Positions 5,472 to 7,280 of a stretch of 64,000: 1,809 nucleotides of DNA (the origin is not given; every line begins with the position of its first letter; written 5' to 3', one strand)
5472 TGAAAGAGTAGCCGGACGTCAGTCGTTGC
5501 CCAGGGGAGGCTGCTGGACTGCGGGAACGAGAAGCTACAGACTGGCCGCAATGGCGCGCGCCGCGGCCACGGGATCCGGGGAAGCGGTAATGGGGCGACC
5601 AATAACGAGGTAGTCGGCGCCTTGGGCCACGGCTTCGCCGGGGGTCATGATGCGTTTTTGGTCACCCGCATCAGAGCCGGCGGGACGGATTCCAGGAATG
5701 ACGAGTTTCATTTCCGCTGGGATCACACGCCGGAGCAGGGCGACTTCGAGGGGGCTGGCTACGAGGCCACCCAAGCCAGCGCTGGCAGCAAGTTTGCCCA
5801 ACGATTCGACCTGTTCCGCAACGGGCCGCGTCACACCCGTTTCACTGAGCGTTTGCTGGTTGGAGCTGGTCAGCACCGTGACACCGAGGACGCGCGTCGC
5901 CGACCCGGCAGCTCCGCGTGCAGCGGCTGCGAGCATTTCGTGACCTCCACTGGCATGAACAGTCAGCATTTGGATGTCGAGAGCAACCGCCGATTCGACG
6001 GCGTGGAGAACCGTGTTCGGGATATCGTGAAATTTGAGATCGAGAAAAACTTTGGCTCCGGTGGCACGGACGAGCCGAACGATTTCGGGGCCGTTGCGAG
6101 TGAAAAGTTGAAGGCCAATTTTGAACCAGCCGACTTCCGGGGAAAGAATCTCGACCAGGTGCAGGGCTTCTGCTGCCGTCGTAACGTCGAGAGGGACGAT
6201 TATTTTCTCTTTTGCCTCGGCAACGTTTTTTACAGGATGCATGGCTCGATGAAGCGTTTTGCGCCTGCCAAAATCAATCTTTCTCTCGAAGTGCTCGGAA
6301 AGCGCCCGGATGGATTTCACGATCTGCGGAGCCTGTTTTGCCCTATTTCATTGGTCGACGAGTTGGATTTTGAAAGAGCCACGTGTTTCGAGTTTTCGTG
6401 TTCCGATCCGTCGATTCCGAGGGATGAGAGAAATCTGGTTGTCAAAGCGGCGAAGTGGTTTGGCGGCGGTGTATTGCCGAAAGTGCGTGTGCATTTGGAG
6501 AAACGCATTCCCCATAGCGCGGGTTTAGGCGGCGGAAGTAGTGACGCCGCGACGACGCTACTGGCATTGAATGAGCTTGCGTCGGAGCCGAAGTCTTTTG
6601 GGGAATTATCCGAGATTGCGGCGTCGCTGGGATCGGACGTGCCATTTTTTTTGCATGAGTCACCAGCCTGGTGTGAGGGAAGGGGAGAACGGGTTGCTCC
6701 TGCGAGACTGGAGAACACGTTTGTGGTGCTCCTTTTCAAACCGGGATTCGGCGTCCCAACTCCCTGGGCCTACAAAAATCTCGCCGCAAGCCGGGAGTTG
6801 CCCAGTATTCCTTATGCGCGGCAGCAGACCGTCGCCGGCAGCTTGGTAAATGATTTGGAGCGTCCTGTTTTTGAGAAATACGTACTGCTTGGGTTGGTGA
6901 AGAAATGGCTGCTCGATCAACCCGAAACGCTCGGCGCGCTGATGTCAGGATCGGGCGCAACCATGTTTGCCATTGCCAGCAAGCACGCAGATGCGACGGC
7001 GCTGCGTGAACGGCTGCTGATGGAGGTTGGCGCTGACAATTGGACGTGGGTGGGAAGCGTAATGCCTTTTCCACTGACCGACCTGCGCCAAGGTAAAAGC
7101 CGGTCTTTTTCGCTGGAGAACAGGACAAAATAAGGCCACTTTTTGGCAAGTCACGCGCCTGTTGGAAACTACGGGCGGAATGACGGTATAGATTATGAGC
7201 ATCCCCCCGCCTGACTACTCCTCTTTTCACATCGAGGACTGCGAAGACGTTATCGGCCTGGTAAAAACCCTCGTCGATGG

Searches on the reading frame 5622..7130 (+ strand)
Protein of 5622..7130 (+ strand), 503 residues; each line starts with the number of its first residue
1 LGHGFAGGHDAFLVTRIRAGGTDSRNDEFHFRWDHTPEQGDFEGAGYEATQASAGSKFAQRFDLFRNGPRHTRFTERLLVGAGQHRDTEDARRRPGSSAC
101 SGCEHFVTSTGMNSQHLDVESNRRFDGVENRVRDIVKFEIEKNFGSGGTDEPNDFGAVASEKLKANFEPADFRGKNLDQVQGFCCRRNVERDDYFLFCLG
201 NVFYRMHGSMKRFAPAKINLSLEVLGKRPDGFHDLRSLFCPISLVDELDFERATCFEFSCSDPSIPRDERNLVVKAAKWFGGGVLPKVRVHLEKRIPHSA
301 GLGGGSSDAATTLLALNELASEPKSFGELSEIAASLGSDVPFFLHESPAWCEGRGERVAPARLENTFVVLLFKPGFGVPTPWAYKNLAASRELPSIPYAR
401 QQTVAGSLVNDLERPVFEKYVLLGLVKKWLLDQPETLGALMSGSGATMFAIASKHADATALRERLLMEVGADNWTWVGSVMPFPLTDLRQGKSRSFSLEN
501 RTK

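Call 43: search_protein_families(library=ncbifam, proteins=[window:5622-7130:+], max_evalue=1e-10)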
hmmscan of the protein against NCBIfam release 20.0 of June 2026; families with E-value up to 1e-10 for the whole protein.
window:5622-7130:+ (503 aa): 7 families
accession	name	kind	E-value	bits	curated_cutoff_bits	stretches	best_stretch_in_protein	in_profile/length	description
NF011202.0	PRK14608.1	equivalog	8.5e-55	186.1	204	1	207-468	7-281/294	4-(cytidine 5'-diphospho)-2-C-methyl-D-erythritol kinase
TIGR00154.1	ispE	equivalog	1.5e-53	182.3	138.7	1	214-461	7-267/294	4-(cytidine 5'-diphospho)-2-C-methyl-D-erythritol kinase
NF002870.0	PRK03188.1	equivalog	3.2e-45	154.2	286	1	209-466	10-284/310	4-(cytidine 5'-diphospho)-2-C-methyl-D-erythritol kinase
NF011205.0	PRK14611.1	equivalog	2.5e-35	122.3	364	1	213-386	5-179/275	4-(cytidine 5'-diphospho)-2-C-methyl-D-erythritol kinase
NF011207.0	PRK14613.1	equivalog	6.9e-29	101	359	1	285-453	91-271/297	4-(cytidine 5'-diphospho)-2-C-methyl-D-erythritol kinase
NF003216.0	PRK04181.1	equivalog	1.5e-23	83.9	191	1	216-451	7-253/257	4-(cytidine 5'-diphospho)-2-C-methyl-D-erythritol kinase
NF004568.0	PRK05905.1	equivalog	1.3e-12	48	321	1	216-451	10-255/261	4-(cytidine 5'-diphospho)-2-C-methyl-D-erythritol kinase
